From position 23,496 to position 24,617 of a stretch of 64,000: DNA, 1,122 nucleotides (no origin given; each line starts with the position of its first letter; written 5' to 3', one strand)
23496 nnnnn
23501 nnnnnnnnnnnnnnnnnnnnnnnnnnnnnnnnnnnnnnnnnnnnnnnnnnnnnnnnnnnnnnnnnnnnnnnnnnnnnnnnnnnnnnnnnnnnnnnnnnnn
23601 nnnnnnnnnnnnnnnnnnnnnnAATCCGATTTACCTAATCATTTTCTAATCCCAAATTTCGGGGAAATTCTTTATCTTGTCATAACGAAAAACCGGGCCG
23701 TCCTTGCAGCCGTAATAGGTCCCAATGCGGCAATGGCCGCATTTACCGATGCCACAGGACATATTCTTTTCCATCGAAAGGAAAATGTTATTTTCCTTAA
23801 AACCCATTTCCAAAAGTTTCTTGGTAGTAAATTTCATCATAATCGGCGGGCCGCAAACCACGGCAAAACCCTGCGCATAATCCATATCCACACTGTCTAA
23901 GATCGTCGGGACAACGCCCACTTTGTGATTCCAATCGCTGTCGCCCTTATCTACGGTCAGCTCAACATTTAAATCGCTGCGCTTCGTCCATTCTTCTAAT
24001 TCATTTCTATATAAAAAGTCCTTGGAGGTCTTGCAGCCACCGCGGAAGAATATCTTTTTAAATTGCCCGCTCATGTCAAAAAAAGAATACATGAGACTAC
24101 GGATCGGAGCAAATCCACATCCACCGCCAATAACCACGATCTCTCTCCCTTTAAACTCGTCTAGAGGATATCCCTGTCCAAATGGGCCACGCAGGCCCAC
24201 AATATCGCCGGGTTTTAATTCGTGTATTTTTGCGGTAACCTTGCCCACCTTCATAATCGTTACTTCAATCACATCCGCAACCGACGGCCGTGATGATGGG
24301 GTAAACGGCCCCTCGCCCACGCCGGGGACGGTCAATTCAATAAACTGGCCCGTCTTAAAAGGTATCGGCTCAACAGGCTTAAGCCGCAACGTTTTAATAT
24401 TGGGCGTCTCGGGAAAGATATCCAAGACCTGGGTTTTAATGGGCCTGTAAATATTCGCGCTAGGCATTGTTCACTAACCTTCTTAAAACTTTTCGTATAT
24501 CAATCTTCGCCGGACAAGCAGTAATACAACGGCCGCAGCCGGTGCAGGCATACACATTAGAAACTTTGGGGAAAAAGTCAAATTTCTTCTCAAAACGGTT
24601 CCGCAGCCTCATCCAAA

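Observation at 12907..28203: Mrp-Mbh type group-4 [NiFe]-hydrogenase operon genetically fused to an AsrAB / sulfhydrogenase-beta-gamma-like NAD(P)H module and an embedded receiver-only regulator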

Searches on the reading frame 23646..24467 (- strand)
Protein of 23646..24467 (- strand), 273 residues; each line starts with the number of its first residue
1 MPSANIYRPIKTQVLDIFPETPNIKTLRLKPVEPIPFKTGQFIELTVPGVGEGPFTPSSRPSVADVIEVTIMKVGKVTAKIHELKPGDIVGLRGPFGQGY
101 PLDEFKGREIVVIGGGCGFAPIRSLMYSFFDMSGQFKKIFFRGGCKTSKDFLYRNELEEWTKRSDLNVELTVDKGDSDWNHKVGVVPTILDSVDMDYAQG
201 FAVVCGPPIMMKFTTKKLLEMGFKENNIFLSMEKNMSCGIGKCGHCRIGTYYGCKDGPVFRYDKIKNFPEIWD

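Call 3: search_protein_families(library=pfam, proteins=[window:23646-24467:-])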
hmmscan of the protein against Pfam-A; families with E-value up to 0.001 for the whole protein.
window:23646-24467:- (273 aa): 3 families
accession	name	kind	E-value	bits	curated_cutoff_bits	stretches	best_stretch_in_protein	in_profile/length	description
PF00175.26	NAD_binding_1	-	3.2e-16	60.4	22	1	113-215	2-108/109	Oxidoreductase NAD-binding domain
PF10418.14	DHODB_Fe-S_bind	-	4.1e-10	39.7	23.9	1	233-265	1-40/41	Iron-sulfur cluster binding domain of dihydroorotate dehydrogenase B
PF00970.30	FAD_binding_6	-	1e-05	26.3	21.1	1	27-98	19-96/99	Oxidoreductase FAD-binding domain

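Call 7: search_protein_families(library=ncbifam, proteins=[window:23646-24467:-], max_evalue=0.00001)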
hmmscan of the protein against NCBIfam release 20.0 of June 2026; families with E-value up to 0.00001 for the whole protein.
window:23646-24467:- (273 aa): 27 families (the best 25 are shown)
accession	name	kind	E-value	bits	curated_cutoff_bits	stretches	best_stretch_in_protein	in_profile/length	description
TIGR02911.1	sulfite_red_B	equivalog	1.4e-71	240.6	288.6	1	5-268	1-259/261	anaerobic sulfite reductase subunit AsrB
NF006220.0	PRK08345.1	subfamily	3.8e-63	213.5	395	1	1-264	2-286/294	cytochrome-c3 hydrogenase subunit gamma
NF040835.1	sulfhyd_HydG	equivalog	5e-55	186.8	650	1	32-272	45-291/292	NADPH-dependent hydrogenase/sulfhydrogenase 1 subunit gamma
NF040830.1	sulfhyd_ShyC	equivalog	1e-51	175.8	600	1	7-263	4-279/288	NAD(P)-dependent hydrogenase/sulfhydrogenase 2 subunit gamma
NF000796.0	PRK00054.1-1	equivalog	3.3e-45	154.3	224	1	9-267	3-237/254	dihydroorotate dehydrogenase electron transfer subunit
NF000798.0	PRK00054.1-3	equivalog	2e-25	89.8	219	1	67-264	62-241/244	dihydroorotate dehydrogenase electron transfer subunit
NF004862.0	PRK06222.1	subfamily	3.5e-23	82.5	220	1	38-265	29-248/281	sulfide/dihydroorotate dehydrogenase-like FAD/NAD-binding protein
NF000799.0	PRK00054.1-4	equivalog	5.5e-21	74.8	314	1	69-264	67-255/258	dihydroorotate dehydrogenase electron transfer subunit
NF009414.0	PRK12778.1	equivalog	2.6e-20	72.3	1103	1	38-265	29-248/752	bifunctional dihydroorotate dehydrogenase B NAD binding subunit/NADPH-dependent glutamate synthase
NF058606.1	GlBtMonoRdsGbcB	equivalog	9.5e-20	70.8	500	1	15-224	19-238/362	glycine betaine monooxygenase reductase subunit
NF045803.1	MethMoxFADbindMmoC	equivalog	7.6e-19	67.7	500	1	34-230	137-337/343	aromatic/alkene monooxygenase hydroxylase FAD-binding subunit MmoC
NF005963.0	PRK08051.1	equivalog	2.6e-17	62.9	230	1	10-229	4-226/233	NAD(P)H-flavin reductase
NF000797.0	PRK00054.1-2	equivalog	4e-17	62.3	270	1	22-264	27-264/267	dihydroorotate dehydrogenase electron transfer subunit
TIGR01941.1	nqrF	equivalog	1e-16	60.9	295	1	71-230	236-400/405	NADH:ubiquinone reductase (Na(+)-transporting) subunit F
NF040810.1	BenC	equivalog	3.1e-14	52.9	430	1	26-229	121-326/333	benzoate 1,2-dioxygenase electron transfer component BenC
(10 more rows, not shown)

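Call 10: search_solved_structures(query=window:23646-24467:-, max_evalue=0.00001)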
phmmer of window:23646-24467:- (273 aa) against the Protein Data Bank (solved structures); distinct sequences matched with E-value up to 0.00001: 44.
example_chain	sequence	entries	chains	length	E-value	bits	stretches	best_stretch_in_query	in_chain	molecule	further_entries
9nez_C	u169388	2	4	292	2.2e-54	187.7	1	1-271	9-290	Sulfhydrogenase 1 subunit gamma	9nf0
5ksw_B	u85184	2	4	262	1.1e-17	67.2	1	39-260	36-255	Dihydroorotate dehydrogenase B (NAD(+)), electron transfer subunit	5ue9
7qty_A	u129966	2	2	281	3.8e-16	62.2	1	75-230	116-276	Na(+)-translocating NADH-quinone reductase subunit F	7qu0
1ep1_B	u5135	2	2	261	2.7e-15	59.4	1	39-261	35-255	DIHYDROOROTATE DEHYDROGENASE B (PYRK SUBUNIT)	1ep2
1ep3_B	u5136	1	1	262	2.7e-15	59.4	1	39-261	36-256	DIHYDROOROTATE DEHYDROGENASE B (PYRK SUBUNIT)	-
4ylf_A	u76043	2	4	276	6.3e-15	58.2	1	38-265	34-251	Dihydroorotate dehydrogenase B (NAD(+)), electron transfer subunit homolog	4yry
7qu3_A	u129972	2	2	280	1.2e-14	57.3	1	74-230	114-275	Na(+)-translocating NADH-quinone reductase subunit F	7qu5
8ad3_A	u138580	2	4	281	5.6e-12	48.5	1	75-230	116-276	Na(+)-translocating NADH-quinone reductase subunit F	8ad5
4u9u_A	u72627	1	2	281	6.1e-12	48.4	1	75-230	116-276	Na(+)-translocating NADH-quinone reductase subunit F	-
8ad4_A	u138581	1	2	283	6.2e-12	48.4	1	75-230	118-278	Na(+)-translocating NADH-quinone reductase subunit F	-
4uaj_A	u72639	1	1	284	6.4e-12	48.3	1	75-230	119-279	Na(+)-translocating NADH-quinone reductase subunit F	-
8a1t_F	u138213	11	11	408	1.9e-11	46.8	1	75-230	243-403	Na(+)-translocating NADH-quinone reductase subunit F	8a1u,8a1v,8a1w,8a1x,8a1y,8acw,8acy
7xk3_F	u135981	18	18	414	1.9e-11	46.8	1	75-230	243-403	Na(+)-translocating NADH-quinone reductase subunit F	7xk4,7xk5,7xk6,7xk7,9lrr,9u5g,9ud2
1tvc_A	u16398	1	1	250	3.7e-11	45.9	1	35-230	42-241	METHANE MONOOXYGENASE COMPONENT C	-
6mv1_A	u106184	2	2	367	3.8e-11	45.8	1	69-228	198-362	Cytochrome b5 reductase 4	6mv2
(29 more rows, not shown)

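Call 37: search_solved_structures(query=window:23646-24467:-, max_evalue=1e-14, show_alignments=3)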
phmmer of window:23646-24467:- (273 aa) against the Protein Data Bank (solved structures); distinct sequences matched with E-value up to 1e-14: 6.
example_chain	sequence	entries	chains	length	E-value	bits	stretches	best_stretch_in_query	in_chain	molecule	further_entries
9nez_C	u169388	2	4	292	2.2e-54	187.7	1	1-271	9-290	Sulfhydrogenase 1 subunit gamma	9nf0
5ksw_B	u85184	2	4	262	1.1e-17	67.2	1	39-260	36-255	Dihydroorotate dehydrogenase B (NAD(+)), electron transfer subunit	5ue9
7qty_A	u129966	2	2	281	3.8e-16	62.2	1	75-230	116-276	Na(+)-translocating NADH-quinone reductase subunit F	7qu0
1ep1_B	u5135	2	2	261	2.7e-15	59.4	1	39-261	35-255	DIHYDROOROTATE DEHYDROGENASE B (PYRK SUBUNIT)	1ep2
1ep3_B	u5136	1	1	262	2.7e-15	59.4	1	39-261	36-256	DIHYDROOROTATE DEHYDROGENASE B (PYRK SUBUNIT)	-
4ylf_A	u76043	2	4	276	6.3e-15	58.2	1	38-265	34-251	Dihydroorotate dehydrogenase B (NAD(+)), electron transfer subunit homolog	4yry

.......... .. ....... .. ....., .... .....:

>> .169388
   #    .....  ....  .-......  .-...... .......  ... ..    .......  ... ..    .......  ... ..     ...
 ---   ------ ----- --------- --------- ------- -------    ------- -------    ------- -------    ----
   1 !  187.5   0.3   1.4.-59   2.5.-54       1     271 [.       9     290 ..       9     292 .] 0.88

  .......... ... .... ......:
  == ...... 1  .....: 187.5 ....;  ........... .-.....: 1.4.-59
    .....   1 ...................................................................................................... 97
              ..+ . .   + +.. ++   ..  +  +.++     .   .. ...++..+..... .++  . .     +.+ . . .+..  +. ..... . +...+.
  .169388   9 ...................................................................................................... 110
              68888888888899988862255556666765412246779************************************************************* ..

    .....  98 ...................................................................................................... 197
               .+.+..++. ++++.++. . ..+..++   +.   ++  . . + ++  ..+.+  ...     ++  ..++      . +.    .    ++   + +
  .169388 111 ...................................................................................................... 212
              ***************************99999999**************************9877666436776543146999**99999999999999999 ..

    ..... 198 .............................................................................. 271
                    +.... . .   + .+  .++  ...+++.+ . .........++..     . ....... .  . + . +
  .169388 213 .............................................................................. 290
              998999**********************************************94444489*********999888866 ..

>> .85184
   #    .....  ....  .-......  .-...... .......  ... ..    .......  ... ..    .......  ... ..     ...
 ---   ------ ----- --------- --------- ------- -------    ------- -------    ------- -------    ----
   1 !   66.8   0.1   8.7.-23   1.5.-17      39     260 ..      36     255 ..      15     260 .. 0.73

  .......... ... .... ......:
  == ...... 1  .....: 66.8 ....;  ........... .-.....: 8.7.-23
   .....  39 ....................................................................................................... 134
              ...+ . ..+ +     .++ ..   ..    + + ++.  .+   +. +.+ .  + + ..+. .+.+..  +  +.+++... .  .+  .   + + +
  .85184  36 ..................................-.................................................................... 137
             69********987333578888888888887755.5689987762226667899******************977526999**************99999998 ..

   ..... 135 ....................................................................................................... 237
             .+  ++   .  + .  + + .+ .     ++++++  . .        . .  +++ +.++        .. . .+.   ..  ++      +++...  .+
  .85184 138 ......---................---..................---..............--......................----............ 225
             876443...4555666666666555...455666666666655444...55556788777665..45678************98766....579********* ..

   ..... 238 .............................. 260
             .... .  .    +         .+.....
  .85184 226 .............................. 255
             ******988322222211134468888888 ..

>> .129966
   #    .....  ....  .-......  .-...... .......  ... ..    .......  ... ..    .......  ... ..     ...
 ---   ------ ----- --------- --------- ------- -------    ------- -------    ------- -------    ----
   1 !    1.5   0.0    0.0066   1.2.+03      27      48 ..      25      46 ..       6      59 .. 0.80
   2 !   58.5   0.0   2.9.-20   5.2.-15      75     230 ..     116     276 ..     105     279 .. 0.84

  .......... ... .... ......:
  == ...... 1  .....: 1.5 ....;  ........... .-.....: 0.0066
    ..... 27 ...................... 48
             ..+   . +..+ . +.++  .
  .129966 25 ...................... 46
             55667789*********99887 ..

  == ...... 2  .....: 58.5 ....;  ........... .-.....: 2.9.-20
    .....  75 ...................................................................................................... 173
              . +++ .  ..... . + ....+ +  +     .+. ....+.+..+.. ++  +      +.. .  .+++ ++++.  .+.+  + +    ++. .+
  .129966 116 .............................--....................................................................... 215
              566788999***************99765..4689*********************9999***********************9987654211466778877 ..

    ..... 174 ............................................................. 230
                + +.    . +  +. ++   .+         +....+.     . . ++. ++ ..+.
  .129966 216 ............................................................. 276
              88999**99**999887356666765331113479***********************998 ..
